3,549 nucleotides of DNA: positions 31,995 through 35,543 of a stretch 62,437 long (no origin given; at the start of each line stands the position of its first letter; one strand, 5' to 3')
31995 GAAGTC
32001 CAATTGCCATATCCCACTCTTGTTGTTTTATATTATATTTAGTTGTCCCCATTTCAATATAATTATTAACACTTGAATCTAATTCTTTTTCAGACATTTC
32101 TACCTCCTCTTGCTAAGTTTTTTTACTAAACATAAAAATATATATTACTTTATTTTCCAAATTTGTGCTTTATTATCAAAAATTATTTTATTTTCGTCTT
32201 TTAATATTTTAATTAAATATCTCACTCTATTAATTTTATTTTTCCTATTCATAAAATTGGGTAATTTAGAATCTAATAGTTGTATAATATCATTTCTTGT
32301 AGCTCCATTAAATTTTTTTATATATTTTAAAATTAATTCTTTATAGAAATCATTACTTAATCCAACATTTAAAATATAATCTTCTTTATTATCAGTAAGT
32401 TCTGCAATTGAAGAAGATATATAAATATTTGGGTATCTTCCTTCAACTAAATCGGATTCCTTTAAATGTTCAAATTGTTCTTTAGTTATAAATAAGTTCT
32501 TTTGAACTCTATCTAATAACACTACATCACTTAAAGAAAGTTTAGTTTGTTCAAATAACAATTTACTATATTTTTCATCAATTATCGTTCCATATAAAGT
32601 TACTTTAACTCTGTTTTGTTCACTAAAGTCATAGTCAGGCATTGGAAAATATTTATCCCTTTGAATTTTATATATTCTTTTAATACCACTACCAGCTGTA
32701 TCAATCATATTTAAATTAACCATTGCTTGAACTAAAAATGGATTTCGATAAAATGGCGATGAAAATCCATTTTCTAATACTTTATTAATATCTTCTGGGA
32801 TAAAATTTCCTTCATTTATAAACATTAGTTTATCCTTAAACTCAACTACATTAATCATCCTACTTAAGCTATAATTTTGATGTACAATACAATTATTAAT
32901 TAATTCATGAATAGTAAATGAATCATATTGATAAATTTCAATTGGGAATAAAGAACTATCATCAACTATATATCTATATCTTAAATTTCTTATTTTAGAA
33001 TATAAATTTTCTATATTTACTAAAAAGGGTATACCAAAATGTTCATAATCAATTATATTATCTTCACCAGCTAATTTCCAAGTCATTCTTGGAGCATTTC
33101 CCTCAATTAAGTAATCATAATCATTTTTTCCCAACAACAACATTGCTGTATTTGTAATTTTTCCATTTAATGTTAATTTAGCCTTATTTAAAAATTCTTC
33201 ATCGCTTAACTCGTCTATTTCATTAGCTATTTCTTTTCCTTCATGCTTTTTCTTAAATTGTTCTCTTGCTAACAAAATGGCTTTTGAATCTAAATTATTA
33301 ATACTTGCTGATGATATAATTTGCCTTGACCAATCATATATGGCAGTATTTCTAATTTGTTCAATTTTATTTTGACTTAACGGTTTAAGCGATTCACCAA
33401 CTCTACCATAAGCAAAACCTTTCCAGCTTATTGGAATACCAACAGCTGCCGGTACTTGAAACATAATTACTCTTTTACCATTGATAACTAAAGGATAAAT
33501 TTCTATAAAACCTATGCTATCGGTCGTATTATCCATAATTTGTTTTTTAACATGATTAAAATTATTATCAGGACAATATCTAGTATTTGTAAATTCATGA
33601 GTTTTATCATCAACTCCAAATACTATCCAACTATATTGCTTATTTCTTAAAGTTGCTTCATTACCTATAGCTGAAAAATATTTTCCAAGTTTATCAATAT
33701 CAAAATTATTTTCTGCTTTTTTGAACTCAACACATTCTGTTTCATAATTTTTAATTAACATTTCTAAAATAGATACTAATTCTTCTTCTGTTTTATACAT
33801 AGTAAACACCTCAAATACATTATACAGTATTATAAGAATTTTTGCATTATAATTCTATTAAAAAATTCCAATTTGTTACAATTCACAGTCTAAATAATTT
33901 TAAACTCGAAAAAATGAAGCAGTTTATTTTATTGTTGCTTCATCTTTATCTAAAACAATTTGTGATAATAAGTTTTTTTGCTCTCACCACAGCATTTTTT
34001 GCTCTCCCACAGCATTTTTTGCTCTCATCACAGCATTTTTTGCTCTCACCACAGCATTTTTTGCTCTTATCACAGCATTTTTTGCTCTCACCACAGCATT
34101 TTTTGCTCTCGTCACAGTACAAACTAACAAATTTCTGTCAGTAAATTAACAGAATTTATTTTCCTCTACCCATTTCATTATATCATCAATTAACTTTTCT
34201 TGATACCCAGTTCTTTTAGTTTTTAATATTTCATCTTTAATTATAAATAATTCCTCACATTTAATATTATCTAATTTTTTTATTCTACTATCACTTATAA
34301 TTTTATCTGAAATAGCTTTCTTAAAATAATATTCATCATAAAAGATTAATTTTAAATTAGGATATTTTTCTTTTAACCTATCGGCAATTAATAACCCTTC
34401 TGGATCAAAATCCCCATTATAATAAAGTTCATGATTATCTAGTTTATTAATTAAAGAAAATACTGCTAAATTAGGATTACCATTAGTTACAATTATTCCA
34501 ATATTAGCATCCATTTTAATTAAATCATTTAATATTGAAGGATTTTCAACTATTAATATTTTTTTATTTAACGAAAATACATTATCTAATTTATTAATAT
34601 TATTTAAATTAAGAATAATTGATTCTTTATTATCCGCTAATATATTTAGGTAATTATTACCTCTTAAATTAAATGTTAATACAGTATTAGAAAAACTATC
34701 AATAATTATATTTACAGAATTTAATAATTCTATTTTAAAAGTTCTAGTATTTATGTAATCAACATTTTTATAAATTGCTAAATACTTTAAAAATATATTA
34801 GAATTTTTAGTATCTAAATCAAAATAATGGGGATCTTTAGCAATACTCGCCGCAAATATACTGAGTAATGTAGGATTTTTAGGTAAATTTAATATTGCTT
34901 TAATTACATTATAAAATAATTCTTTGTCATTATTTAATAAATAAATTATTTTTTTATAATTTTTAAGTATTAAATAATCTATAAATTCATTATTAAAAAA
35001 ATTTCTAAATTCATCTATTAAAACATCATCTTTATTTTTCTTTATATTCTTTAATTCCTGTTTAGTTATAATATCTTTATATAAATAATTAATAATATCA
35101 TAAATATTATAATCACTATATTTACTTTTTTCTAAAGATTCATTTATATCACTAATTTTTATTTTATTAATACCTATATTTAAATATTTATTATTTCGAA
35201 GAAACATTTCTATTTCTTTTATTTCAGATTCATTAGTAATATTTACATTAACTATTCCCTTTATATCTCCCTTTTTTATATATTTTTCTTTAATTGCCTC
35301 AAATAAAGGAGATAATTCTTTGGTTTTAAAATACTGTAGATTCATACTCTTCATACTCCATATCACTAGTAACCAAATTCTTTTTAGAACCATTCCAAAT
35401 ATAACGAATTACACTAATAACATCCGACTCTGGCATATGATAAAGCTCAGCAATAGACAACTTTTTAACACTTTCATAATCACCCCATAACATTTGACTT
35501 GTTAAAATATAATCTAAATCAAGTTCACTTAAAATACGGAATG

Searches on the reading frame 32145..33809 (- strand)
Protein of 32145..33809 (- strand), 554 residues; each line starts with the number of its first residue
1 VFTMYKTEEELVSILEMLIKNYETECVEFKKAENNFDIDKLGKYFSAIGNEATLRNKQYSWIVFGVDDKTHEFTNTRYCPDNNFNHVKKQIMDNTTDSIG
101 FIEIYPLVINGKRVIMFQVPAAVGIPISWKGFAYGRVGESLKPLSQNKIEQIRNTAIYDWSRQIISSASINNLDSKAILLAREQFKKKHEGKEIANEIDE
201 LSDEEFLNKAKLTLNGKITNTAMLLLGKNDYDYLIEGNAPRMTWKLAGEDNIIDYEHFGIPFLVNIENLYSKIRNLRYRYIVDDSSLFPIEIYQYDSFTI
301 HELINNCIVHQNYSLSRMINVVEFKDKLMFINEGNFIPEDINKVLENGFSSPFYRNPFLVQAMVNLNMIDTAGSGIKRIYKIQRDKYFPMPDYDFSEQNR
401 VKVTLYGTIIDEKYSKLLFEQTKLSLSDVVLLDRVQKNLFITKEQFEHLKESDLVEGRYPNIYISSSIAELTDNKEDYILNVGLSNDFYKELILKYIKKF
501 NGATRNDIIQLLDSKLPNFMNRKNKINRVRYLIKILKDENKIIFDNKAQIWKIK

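Call 75: search_protein_families(library=padloc, proteins=[window:32145-33809:-], max_evalue=0.001)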
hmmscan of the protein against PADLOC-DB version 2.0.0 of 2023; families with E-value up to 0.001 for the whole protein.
window:32145-33809:- (554 aa): 1 family
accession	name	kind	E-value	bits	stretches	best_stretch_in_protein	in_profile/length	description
PDLC02402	Aga_SIR2-PNTD1-PNTD2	-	8.1e-06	22.2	1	218-384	371-540/876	Class I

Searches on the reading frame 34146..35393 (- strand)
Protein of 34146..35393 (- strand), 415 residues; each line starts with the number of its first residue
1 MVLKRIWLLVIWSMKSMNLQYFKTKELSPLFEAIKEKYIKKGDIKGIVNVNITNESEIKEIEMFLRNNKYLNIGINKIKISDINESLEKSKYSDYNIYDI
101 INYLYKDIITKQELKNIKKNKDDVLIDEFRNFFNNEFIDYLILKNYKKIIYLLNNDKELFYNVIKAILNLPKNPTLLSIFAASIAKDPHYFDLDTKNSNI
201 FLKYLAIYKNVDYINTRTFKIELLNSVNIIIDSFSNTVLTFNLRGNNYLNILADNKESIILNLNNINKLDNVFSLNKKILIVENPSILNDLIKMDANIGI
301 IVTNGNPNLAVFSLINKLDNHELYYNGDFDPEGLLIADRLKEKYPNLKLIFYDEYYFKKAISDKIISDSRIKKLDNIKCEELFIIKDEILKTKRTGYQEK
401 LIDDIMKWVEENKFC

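Call 75: search_protein_families(library=padloc, proteins=[window:34146-35393:-], max_evalue=0.001)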
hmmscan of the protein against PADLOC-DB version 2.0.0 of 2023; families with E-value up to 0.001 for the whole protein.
window:34146-35393:- (415 aa): 6 families
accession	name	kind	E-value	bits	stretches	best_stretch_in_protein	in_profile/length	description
PDLC00556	JetD2|JetD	-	5.3e-84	280.8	1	15-411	5-426/430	DUF2220; DUF3322; DUF2399 domain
PDLC00557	JetD2|JetD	-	8.2e-34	115.7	1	18-345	8-353/423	DUF2220; DUF3322; DUF2399 domain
PDLC00522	JetD1|JetD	-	8.7e-09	32.9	1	259-403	230-369/382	DUF2220; DUF3322; DUF2399 domain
PDLC00591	JetD3|JetD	-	2.8e-06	24.9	1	309-356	236-287/350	DUF2239; DUF2220 domain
PDLC00523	JetD1|JetD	-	9.1e-06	22.9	1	276-368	256-344/398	DUF2220; DUF3322; DUF2399 domain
PDLC00532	JetD1|JetD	-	2.6e-05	21.1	1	268-368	233-330/383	DUF2220; DUF3322; DUF2399 domain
